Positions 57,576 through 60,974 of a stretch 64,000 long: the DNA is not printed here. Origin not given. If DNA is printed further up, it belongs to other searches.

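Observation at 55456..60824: Tandem paralogous Wzy_C proteins, one fused to a PMT/ArnT-type GT-C domain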

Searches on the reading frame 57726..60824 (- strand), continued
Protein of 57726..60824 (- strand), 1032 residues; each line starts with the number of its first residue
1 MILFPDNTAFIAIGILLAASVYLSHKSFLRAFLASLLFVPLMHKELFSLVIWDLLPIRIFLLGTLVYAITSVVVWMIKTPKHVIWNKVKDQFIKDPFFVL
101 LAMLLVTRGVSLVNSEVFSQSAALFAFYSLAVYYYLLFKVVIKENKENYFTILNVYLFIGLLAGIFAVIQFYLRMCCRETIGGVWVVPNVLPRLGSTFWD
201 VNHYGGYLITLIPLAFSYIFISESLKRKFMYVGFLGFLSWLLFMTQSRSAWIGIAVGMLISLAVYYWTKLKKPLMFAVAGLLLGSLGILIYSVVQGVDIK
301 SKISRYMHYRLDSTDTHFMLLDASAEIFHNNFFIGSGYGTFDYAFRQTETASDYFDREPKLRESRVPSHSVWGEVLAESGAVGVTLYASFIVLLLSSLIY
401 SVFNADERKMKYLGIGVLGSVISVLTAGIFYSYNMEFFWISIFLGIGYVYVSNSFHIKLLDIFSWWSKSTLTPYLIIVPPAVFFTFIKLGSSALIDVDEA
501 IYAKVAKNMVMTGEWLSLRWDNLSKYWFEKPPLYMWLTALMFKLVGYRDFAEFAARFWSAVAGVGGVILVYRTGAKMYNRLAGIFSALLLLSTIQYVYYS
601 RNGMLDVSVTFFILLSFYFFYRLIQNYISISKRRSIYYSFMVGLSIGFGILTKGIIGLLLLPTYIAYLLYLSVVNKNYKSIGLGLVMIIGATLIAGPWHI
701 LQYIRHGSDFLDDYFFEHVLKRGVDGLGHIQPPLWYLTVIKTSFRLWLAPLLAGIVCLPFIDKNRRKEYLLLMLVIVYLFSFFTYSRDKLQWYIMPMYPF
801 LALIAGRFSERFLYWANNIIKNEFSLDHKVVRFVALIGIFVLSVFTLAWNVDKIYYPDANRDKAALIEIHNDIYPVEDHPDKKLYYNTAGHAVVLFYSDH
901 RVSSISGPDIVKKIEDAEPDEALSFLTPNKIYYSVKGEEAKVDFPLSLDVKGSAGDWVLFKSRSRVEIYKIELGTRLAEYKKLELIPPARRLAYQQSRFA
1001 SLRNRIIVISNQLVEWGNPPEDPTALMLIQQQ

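Call 26: predict_structure(alignment_id=A1)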
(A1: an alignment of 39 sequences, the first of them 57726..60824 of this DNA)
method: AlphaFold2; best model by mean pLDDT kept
length: 1032 residues; sequences in the alignment: 39
mean_pLDDT: 89.1   pTM: 0.85
mean pLDDT of the five models: 89.1, 88.4, 86.9, 86.7, 85.9
residues with pLDDT >= 90: 652; 70-90: 326; 50-70: 48; < 50: 6
segments of 3 or more residues with pLDDT < 50: none
pLDDT, mean of each block of 10 residues (from residue 1): 71 94 96 93 73 86 95 91 88 91 93 89 90 95 95 96 91 83 61 73 89 96 95 95 87 93 94 91 87 79 58 71 90 89 91 86 80 87 92 95 95 97 86 82 97 91 90 93 90 86 93 90 87 95 78 91 98 96 97 94 92 97 84 90 98 92 90 83 93 96 94 89 74 88 93 94 91 93 78 84 97 88 80 90 91 85 92 91 91 91 91 91 94 89 86 93 92 92 90 90 93 91 86 82
secondary structure, 60 per line:
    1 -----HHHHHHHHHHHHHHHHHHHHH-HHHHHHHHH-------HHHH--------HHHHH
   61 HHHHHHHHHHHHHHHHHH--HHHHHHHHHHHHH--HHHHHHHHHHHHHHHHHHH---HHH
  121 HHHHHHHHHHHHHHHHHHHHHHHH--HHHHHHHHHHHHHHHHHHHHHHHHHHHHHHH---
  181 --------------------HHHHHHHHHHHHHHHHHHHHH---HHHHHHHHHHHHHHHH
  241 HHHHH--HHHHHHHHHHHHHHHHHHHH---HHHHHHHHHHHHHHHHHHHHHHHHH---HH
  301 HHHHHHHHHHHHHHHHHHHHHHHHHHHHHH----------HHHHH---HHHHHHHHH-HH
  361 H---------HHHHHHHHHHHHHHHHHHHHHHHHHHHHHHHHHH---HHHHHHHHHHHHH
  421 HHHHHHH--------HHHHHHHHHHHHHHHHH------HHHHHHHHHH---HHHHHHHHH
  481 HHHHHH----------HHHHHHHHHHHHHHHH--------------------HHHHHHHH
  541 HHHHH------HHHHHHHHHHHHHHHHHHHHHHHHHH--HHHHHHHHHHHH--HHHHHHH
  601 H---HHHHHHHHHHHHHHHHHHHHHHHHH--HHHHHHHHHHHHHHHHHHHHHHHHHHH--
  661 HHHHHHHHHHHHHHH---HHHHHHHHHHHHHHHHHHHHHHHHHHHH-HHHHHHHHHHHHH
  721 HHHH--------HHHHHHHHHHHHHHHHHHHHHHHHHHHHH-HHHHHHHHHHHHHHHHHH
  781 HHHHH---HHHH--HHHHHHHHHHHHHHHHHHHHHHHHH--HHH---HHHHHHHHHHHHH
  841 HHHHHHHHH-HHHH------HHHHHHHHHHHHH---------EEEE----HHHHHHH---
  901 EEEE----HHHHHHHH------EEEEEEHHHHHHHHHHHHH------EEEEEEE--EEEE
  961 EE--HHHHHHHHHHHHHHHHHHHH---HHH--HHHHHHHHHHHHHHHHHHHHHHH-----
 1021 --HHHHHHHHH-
elements in order (helices of 4 or more, strands of 3 or more residues): H6-26 H28-36 H44-47 H56-78 H81-93 H96-114 H118-144 H147-177 H201-221 H225-245 H248-267 H271-295 H299-330 H341-345 H349-357 H371-404 H408-427 H436-452 H459-468 H472-486 H497-512 H533-545 H552-577 H580-591 H594-601 H605-629 H632-658 H661-675 H679-706 H708-724 H733-761 H763-785 H789-792 H795-819 H828-849 H851-854 H861-873 E883-886 H891-897 E901-904 H909-916 E923-928 H929-941 E948-954 E957-962 H965-984 H993-1015 H1023-1031

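Call 29: fold_search(model_id=the predicted structure, library=pdb)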
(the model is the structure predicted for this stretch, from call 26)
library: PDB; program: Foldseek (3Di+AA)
matches with E <= 10: 334; with E <= 0.001: 26
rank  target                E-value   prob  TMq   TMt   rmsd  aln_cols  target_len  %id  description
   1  5f15                  7.0e-14  1.00  0.38  0.69   9.0       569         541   17  Crystal Structure of ArnT from Cupriavidus metallidurans bound to Undecaprenyl phosphate (released 2016-02-17)
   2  5ezm                  1.1e-12  1.00  0.38  0.69   9.0       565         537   19  Crystal Structure of ArnT from Cupriavidus metallidurans in the apo state (released 2016-02-17)
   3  9s6t_A                7.5e-07  1.00  0.33  0.64   8.4       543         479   12  Ternary cryo-EM structure of chicken ALG12 with Dol25-PP-GlcNAc2Man7, Dol25-P-Man, and Fab (released 2026-03-18)
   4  9i5k_A                2.2e-06  1.00  0.30  0.58   5.7       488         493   16  Structure of the Chaetomium thermophilum Pmt4 homodimer (C2 symmetry) (released 2025-12-24)
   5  7oci_F                2.6e-06  1.00  0.33  0.50  10.2       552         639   14  Cryo-EM structure of yeast Ost6p containing oligosaccharyltransferase complex (released 2022-02-16)
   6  3wak                  3.2e-06  1.00  0.30  0.35  12.1       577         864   13  Crystal structure of the Archaeoglobus fulgidus oligosaccharyltransferase (O29867_ARCFU) in the apo form (released 2013-10-30)
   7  8age_A                4.3e-06  1.00  0.32  0.49   9.4       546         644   13  Structure of yeast oligosaccharylransferase complex with acceptor peptide bound (released 2022-12-07)
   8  8agb_A                5.0e-06  1.00  0.31  0.48  11.3       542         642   14  Structure of yeast oligosaccharylransferase complex with lipid-linked oligosaccharide bound (released 2022-12-07)
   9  7e9s_A                6.0e-06  1.00  0.33  0.38   8.3       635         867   12  Archaeal oligosaccharyltransferase AglB from Archaeoglobus fulgidus in complex with an inhibitory peptide and a dolich (released 2021-09-08)
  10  9n9j_I                6.7e-06  1.00  0.30  0.43  11.4       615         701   12  Structure of a GRP94 folding intermediate engaged with a CCDC134- and FKBP11-bound secretory translocon (released 2025-11-19)
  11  8b6l_I                1.1e-05  1.00  0.31  0.45   9.4       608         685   11  Subtomogram average of the human Sec61-TRAP-OSTA-translocon (released 2022-12-07)
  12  5gmy_A                1.2e-05  1.00  0.31  0.37  11.1       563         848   13  Crystal structure of the Archaeoglobus fulgidus oligosaccharyltransferase (O29867_ARCFU) tethered with an acceptor pep (released 2017-02-01)
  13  8agc_A                1.3e-05  1.00  0.31  0.44  11.3       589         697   13  Structure of yeast oligosaccharylransferase complex with lipid-linked oligosaccharide and non-acceptor peptide bound (released 2022-12-07)
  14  6ftg_5                2.4e-05  1.00  0.31  0.47  12.5       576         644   14  Subtomogram average of OST-containing ribosome-translocon complexes from canine rough microsomal membranes (released 2018-03-21)
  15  8pn9_A                3.8e-05  1.00  0.31  0.45  11.7       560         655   12  Structure of human oligosaccharyltransferase OST-A complex bound to NGI-1 (released 2024-05-08)
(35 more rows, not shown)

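Call 30: search_solved_structures(query=A1, max_evalue=10, show_alignments=5)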
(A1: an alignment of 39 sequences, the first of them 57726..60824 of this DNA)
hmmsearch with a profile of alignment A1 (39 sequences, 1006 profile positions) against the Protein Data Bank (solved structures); distinct sequences matched with E-value up to 10: 3.
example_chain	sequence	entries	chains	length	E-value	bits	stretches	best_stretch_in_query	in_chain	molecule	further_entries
5ezm_A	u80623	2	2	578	3.5e-47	164.4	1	467-799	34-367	4-amino-4-deoxy-L-arabinose transferase or related glycosyltransferases of PMT family | 4-amino-4-deoxy-L-arabinose (L-Ara4N) transferase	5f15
9e5c_6k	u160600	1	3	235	2.1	9.5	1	896-1003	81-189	Dynein arm light chain, axonemal, putative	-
1h7l_A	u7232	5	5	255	2.5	9.3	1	164-198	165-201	SPORE COAT POLYSACCHARIDE BIOSYNTHESIS PROTEIN SPSA | PROTEIN (SPORE COAT POLYSACCHARIDE BIOSYNTHESIS PROTEIN SPSA)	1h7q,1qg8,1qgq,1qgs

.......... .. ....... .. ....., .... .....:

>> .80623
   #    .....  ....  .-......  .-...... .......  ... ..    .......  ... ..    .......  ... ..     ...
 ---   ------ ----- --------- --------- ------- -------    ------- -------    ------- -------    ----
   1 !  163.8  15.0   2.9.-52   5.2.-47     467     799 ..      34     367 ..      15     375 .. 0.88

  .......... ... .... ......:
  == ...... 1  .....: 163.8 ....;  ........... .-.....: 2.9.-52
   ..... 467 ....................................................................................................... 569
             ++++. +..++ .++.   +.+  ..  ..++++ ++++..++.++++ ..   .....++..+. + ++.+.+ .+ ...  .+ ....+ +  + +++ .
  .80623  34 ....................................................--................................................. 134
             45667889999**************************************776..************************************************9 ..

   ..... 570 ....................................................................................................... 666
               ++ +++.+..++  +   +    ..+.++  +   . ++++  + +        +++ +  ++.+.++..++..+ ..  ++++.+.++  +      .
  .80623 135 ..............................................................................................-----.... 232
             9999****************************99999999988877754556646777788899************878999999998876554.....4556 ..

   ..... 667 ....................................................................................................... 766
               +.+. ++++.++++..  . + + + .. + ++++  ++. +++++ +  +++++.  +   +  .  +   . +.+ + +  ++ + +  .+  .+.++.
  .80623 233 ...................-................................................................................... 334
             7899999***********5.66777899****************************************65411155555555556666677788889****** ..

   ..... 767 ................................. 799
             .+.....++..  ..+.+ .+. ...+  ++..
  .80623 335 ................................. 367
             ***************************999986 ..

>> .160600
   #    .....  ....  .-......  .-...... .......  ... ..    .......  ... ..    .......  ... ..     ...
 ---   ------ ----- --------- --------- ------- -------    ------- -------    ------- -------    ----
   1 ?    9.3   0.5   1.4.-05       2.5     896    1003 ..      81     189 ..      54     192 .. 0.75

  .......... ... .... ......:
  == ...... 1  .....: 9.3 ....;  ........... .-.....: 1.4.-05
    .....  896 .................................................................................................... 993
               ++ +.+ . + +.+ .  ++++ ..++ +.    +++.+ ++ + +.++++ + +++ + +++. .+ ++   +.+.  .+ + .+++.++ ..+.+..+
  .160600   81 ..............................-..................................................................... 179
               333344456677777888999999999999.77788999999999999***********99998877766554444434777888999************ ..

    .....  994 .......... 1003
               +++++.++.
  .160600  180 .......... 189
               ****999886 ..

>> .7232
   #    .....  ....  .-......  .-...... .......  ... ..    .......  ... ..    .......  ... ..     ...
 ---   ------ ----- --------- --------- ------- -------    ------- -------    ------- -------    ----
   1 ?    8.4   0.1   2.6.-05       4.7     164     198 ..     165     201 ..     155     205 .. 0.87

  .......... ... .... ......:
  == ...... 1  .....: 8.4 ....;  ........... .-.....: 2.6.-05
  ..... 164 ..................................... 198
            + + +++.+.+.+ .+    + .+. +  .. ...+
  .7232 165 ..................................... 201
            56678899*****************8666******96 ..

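Call 69: search_protein_representatives(alignment_id=A1)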
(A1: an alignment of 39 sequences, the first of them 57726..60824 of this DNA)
Query: 39 sequences, 1006 profile positions. Proteins with E-value up to 0.001 (for the whole library): 80412; up to 1e-10: 29985; up to 1e-30: 7496. The best 150 are listed.
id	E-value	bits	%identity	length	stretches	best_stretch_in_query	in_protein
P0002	0.0e+00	1313.0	-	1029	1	3-1004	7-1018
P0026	0.0e+00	1265.8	-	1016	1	2-1005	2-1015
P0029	0.0e+00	1239.4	-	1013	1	5-1005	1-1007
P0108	0.0e+00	1233.0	-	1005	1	3-998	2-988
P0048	0.0e+00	1160.9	-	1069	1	2-996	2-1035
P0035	0.0e+00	1145.5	-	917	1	21-944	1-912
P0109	0.0e+00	1118.9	-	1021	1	4-1000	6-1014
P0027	0.0e+00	1118.2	-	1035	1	7-1002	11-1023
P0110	0.0e+00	1065.2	-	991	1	3-976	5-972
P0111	0.0e+00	1038.5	-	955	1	2-944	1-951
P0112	0.0e+00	1033.8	-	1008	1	2-993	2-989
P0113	0.0e+00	1024.3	-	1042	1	1-978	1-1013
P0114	0.0e+00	1013.7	-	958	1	3-943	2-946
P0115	7.1e-291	984.4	-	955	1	4-944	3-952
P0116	8.0e-284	961.0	-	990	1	5-976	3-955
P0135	7.5e-191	653.3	-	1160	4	406-943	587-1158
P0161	7.1e-108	378.6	-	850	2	24-702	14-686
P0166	3.6e-104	366.3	-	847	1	23-702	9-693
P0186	2.1e-85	304.2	-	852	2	20-700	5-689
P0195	3.2e-83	297.0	-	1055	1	451-818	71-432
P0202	3.1e-81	290.4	-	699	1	18-484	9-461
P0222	7.9e-77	275.8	-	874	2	24-653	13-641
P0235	3.1e-75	270.5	-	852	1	17-697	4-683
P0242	2.4e-74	267.6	-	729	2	20-618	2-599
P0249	2.4e-73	264.3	-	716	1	28-587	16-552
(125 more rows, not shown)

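Call 70: search_protein_families(library=pfam, proteins=[P0161, P0166, P0186, P0235, P0222, P0242, P0249, P0202, P0135, P0195], max_evalue=0.001)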
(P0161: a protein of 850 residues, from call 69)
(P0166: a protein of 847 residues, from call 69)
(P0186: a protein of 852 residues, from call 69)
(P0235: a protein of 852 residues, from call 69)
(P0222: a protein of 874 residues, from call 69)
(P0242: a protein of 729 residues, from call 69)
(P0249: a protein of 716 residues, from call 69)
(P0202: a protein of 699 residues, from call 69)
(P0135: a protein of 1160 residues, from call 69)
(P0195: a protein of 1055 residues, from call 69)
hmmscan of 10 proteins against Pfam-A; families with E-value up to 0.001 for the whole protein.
P0161 (850 aa): 2 families
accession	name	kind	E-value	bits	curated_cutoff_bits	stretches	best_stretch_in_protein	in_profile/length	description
PF04932.20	Wzy_C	-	5.6e-14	52.6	31.7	1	218-369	3-149/149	O-Antigen ligase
PF13231.12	PMT_2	-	4.6e-09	37.1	26.1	1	513-670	2-159/160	Dolichyl-phosphate-mannose-protein mannosyltransferase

P0166 (847 aa): 2 families
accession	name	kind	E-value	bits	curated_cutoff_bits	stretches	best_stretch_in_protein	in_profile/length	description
PF04932.20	Wzy_C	-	1.3e-19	70.9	31.7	1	216-367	3-149/149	O-Antigen ligase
PF13231.12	PMT_2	-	2.4e-09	38.1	26.1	1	517-675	2-157/160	Dolichyl-phosphate-mannose-protein mannosyltransferase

P0186 (852 aa): 2 families
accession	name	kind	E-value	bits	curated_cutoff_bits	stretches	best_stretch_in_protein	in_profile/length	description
PF04932.20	Wzy_C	-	1.9e-14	54.2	31.7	1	212-362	4-149/149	O-Antigen ligase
PF13231.12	PMT_2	-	0.00067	20.3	26.1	1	511-663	2-154/160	Dolichyl-phosphate-mannose-protein mannosyltransferase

P0235 (852 aa): 1 family
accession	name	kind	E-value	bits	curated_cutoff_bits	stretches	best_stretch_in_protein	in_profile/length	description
PF04932.20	Wzy_C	-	1.5e-17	64.2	31.7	1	220-369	5-149/149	O-Antigen ligase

P0222 (874 aa): 1 family
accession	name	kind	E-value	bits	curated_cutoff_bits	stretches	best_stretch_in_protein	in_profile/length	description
PF04932.20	Wzy_C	-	8e-16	58.6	31.7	1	215-365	4-149/149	O-Antigen ligase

P0242 (729 aa): 1 family
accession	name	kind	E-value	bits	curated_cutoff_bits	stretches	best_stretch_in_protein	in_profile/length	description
PF04932.20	Wzy_C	-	9.3e-15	55.1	31.7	1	207-357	3-148/149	O-Antigen ligase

P0249 (716 aa): 1 family
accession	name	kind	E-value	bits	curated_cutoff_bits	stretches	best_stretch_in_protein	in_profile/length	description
PF04932.20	Wzy_C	-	6.7e-13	49.1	31.7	1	206-361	2-149/149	O-Antigen ligase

P0202 (699 aa): 1 family
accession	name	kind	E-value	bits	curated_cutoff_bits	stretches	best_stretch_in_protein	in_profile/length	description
PF04932.20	Wzy_C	-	2e-16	60.5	31.7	1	207-362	1-149/149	O-Antigen ligase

P0135 (1160 aa): 3 families
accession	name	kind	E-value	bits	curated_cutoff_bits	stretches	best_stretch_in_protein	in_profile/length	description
PF13231.12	PMT_2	-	3.9e-16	60.1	26.1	1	706-849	2-132/160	Dolichyl-phosphate-mannose-protein mannosyltransferase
PF02366.24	PMT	-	1.1e-12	48.5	22.7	1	655-859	3-212/245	Dolichyl-phosphate-mannose-protein mannosyltransferase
PF04932.20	Wzy_C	-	1.7e-07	31.6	31.7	1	336-533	2-148/149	O-Antigen ligase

P0195 (1055 aa): 1 family
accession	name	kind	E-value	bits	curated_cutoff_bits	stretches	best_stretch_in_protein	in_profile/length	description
PF13231.12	PMT_2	-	1.4e-19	71.3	26.1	1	141-297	2-157/160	Dolichyl-phosphate-mannose-protein mannosyltransferase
